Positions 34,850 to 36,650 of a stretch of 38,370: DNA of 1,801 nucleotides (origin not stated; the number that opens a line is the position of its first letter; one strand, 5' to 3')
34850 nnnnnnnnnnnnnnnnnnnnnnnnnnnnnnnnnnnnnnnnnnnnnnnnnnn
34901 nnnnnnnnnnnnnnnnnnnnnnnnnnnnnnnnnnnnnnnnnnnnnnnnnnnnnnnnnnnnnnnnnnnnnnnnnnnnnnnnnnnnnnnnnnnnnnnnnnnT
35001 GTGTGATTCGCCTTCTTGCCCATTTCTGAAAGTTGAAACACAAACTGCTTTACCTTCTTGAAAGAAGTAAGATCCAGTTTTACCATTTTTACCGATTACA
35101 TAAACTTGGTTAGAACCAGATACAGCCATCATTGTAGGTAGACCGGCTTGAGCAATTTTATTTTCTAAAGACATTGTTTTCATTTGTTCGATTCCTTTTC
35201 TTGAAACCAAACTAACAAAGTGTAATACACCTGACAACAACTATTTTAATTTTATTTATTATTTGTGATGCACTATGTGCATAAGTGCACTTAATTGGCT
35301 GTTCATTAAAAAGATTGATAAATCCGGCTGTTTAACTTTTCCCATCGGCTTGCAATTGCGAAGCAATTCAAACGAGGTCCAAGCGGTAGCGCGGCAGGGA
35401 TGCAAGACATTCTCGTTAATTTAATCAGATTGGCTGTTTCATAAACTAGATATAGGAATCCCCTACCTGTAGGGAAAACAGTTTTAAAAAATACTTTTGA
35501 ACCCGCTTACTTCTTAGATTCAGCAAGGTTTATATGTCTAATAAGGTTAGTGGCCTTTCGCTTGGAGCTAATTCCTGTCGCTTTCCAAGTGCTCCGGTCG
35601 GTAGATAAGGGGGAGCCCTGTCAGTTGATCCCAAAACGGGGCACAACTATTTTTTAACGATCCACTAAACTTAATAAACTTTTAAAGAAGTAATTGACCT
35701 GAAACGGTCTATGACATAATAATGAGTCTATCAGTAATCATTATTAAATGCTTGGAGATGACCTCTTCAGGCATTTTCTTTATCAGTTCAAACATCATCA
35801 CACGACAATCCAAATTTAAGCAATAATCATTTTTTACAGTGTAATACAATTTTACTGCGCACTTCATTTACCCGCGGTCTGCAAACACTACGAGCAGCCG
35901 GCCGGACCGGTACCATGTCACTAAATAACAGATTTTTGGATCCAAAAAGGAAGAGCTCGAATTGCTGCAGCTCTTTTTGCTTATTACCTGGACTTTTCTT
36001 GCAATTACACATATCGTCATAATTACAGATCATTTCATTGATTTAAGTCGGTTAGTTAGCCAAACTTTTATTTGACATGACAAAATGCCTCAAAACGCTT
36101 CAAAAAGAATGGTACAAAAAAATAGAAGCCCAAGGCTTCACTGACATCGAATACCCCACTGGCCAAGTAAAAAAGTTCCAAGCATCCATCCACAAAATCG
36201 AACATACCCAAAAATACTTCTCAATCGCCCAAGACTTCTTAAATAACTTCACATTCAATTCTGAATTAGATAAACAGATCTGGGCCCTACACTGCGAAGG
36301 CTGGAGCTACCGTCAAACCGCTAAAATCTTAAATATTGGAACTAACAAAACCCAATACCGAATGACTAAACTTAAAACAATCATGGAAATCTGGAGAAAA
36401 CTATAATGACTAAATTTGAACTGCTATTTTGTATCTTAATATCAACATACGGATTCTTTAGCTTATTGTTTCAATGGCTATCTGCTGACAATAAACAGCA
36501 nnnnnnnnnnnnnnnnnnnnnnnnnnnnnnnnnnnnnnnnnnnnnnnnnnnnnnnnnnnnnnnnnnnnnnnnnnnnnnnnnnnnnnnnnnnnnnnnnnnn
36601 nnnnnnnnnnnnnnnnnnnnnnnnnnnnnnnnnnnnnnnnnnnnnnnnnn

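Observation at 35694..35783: Promoter followed about 20 nt later by a 13-bp hairpin and T-run: a ~55-nt RNA or an antitermination-controlled leader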

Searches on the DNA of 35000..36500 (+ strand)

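Call 6: search_dna_similar(query=window:35200-36500:+, collection=phages, mode=distant, max_rows=30)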
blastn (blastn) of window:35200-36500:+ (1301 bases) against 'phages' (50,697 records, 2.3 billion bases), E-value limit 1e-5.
No match.

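Call 9: search_rna_families(source=window, start=35000, end=36200, threshold=evalue, max_evalue=10, show_alignments=3)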
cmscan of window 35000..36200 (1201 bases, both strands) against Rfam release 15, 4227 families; matches with E-value up to 10: 4.
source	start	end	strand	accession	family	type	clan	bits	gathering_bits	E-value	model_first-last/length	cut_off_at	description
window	35111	35245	+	RF00410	SNORA2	Gene; snRNA; snoRNA; HACA-box;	CL00021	26.3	70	0.045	1-137/137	no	Small nucleolar RNA SNORA2/SNORA34 family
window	35693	35776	+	RF02273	FsrA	Gene;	-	17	80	1.1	1-83/83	no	FsrA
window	35012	35139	-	RF03005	lysM-TM7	Cis-reg;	-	17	61.5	3.4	1-138/138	no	lysM-TM7 RNA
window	35209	35301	-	RF02515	AfaR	Gene; sRNA;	-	15.6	100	7.2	1-234/234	no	AfaR small RNA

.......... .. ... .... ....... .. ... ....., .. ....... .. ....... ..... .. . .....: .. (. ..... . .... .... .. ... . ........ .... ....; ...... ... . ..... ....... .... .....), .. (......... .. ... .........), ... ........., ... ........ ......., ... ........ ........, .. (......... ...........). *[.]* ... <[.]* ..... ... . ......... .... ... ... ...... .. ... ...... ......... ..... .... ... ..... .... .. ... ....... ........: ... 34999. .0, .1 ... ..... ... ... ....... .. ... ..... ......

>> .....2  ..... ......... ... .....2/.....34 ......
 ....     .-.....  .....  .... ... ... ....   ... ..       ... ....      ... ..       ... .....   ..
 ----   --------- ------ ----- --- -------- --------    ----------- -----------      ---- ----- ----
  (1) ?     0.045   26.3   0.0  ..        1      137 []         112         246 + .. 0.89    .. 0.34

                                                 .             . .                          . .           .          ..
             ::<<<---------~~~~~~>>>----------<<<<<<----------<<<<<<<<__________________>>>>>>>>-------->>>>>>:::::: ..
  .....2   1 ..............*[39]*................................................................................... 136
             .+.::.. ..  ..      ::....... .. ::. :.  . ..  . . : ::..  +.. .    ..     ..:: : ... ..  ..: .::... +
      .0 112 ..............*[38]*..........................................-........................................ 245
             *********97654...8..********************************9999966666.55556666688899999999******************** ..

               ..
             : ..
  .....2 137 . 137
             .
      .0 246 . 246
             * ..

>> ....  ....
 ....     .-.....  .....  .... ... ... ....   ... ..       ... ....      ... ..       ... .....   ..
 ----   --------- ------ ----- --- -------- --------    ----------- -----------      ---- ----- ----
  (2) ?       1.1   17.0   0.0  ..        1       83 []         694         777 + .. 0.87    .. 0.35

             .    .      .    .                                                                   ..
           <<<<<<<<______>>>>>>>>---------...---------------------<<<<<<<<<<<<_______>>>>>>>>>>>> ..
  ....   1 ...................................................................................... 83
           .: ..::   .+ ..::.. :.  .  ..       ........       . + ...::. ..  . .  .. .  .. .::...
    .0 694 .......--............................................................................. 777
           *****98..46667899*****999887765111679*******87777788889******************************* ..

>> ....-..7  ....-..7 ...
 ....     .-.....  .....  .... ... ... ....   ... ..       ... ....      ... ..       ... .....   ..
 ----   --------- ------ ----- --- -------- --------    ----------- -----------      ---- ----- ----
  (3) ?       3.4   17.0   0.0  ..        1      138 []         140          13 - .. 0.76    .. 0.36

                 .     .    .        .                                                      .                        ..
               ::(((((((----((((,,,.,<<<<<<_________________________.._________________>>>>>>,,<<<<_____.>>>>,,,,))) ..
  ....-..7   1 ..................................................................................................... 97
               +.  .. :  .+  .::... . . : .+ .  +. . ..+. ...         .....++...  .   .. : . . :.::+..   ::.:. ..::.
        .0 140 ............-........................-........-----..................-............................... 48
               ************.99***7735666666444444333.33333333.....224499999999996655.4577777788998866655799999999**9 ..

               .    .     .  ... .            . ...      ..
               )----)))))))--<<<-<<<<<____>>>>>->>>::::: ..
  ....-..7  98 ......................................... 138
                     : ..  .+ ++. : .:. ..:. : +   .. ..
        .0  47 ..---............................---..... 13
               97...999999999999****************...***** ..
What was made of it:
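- On Any Rfam 15 family: The best sub-threshold match over the unit is FsrA at 17 bits against 80 (call 9).
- Closest known: Rfam FsrA. Different: 17 bits against a gathering score of 80, E 1.1 (call 9).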

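Call 62: build_rna_model(alignment_id=A5, structure=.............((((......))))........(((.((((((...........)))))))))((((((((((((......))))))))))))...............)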
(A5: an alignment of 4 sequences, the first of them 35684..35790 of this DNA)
Model R1 built from alignment A5 (4 sequences, 110 columns); structure: as given.
model positions 106; base pairs 25; branch points 2; effective number of sequences 1.57; information 0.59 bits per position. Calibrated on 0.2 Mb of random sequence (short: E-values are rough).
structure used (alignment columns):
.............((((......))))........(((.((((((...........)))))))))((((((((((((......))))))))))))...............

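Call 64: search_with_rna_model(model_id=R1, sources=[window, L001, L002, L003, L004, L043, L047, L048, L050, L051, L053, L054, L055, L058, L059, L060, L061, L062, L063, L064, L065, L066, L067, L068, L069, L070, L071, L072, L073, L074, L075, L076, L077, L078, L079, L080, L081, L082, L083, L084, L085, L086, L087, L088, L089, L090, L091, L092, L093, L094, L095, L096, L097, L098, L099, L100, L101, L102, L103, L104, L105, L106, L107, L108, L109, L110, L111, L112, L113, L114, L115, L116, L117, L118, L119, L120, L121, L122, L123, L124, L125, L126, L127, L128, L129, L130, L131, L132, L133, L134, L135, L136], max_evalue=1, make_alignment=true, show_alignments=0)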
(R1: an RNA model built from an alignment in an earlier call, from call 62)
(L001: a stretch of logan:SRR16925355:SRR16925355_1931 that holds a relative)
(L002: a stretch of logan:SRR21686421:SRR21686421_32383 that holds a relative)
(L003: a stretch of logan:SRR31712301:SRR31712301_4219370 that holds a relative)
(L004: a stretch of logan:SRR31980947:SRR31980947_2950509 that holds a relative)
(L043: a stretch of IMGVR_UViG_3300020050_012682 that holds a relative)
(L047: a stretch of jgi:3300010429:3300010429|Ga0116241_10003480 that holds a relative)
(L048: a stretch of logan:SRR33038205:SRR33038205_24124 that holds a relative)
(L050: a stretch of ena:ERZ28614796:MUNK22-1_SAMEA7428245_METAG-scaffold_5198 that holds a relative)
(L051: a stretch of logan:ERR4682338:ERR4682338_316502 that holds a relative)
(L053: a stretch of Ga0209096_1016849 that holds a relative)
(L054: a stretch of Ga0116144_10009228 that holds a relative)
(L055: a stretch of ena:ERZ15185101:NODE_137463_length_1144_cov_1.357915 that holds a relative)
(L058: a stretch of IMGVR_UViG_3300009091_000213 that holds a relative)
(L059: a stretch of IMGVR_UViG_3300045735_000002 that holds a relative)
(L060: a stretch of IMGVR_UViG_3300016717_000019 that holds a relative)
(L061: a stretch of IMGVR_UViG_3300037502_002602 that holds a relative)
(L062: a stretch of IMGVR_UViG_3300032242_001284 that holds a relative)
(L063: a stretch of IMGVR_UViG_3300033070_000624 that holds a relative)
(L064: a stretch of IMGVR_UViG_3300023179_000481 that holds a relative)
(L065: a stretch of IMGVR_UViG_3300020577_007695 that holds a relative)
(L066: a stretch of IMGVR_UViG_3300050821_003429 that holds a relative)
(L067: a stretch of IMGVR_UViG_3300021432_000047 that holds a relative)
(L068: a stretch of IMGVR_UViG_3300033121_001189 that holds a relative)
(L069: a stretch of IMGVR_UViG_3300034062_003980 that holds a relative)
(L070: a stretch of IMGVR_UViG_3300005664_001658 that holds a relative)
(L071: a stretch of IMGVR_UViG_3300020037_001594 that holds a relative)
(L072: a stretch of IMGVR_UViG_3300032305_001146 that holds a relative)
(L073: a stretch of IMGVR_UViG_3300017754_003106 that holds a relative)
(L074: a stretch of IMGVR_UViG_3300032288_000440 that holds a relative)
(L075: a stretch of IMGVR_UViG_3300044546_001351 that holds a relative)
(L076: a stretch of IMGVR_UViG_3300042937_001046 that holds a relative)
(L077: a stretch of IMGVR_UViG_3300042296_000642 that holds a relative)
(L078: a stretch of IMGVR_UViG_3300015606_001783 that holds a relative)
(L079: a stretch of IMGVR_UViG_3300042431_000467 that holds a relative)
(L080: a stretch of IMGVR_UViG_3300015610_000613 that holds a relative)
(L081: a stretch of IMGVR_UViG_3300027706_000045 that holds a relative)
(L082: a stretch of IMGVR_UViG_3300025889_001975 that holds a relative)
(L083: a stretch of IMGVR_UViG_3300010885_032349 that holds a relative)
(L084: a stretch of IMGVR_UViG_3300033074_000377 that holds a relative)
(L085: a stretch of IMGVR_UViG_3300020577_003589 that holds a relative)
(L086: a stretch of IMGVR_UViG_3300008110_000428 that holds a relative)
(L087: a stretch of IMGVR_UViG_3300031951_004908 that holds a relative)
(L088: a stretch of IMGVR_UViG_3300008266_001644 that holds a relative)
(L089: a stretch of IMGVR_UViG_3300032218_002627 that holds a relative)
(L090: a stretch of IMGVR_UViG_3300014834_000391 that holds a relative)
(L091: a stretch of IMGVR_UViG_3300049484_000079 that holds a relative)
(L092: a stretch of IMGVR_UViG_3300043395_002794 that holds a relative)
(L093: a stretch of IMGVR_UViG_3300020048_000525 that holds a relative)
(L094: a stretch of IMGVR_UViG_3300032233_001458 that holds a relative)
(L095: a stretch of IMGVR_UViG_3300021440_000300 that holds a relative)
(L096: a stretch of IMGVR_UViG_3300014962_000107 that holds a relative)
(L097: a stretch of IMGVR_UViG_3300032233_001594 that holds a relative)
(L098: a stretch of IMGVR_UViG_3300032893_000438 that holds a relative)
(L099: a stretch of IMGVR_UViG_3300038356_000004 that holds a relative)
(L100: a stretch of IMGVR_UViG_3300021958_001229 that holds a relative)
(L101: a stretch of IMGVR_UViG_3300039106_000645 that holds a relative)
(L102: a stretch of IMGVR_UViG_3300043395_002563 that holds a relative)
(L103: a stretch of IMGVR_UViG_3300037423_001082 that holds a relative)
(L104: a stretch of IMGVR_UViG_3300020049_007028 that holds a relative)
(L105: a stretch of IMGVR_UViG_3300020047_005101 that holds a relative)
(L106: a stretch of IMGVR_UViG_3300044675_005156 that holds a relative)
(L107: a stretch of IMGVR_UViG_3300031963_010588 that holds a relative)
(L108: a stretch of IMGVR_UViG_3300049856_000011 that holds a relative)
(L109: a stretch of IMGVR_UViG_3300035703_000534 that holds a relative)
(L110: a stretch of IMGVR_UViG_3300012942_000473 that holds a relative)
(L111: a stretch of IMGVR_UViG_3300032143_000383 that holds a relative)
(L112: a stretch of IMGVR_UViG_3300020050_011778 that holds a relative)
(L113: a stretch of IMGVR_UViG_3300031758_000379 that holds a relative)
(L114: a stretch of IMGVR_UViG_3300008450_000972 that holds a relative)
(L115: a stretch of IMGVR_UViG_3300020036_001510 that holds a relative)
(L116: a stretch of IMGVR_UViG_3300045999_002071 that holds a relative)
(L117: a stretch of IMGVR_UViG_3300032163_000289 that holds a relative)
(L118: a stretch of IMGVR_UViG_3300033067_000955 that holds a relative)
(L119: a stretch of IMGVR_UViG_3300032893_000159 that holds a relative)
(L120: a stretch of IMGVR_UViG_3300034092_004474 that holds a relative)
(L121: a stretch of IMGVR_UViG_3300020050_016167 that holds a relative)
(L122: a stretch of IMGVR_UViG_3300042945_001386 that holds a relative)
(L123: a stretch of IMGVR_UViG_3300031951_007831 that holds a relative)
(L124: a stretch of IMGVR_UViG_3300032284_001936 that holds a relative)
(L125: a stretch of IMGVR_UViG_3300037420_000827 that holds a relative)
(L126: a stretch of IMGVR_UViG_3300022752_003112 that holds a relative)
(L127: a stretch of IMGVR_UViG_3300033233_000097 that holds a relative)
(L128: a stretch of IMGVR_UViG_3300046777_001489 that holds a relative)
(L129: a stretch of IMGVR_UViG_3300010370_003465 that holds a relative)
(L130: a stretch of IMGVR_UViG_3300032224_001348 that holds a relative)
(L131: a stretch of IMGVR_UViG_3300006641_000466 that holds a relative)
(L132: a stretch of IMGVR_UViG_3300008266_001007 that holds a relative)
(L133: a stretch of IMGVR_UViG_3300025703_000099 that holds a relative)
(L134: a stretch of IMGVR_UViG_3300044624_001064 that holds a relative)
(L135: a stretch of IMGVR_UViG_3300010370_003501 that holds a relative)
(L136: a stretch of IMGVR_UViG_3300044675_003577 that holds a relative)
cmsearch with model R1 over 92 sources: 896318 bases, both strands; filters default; matches with E-value up to 1: 10.
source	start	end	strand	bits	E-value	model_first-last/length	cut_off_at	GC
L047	4266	4372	+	114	2.1e-26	1-106/106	no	0.32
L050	48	152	+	111.1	1.2e-25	1-106/106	no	0.32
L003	4205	4311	+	109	4.7e-25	1-106/106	no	0.33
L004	746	852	+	109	4.7e-25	1-106/106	no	0.33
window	35684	35790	+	100.3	9.6e-23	1-106/106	no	0.33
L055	1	42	+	40.3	1.1e-06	65-106/106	5'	0.43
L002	4327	4433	-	33.3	8.3e-05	1-106/106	no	0.37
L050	94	192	-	20.9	0.18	1-106/106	no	0.36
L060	9554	9625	+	19.5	0.42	1-106/106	no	0.4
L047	4313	4412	-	19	0.57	1-106/106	no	0.33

Alignment A6: 10 matches aligned to the model, 118 columns, each read 5' to 3' on its own strand. Consensus structure (alignment columns), stored with it:
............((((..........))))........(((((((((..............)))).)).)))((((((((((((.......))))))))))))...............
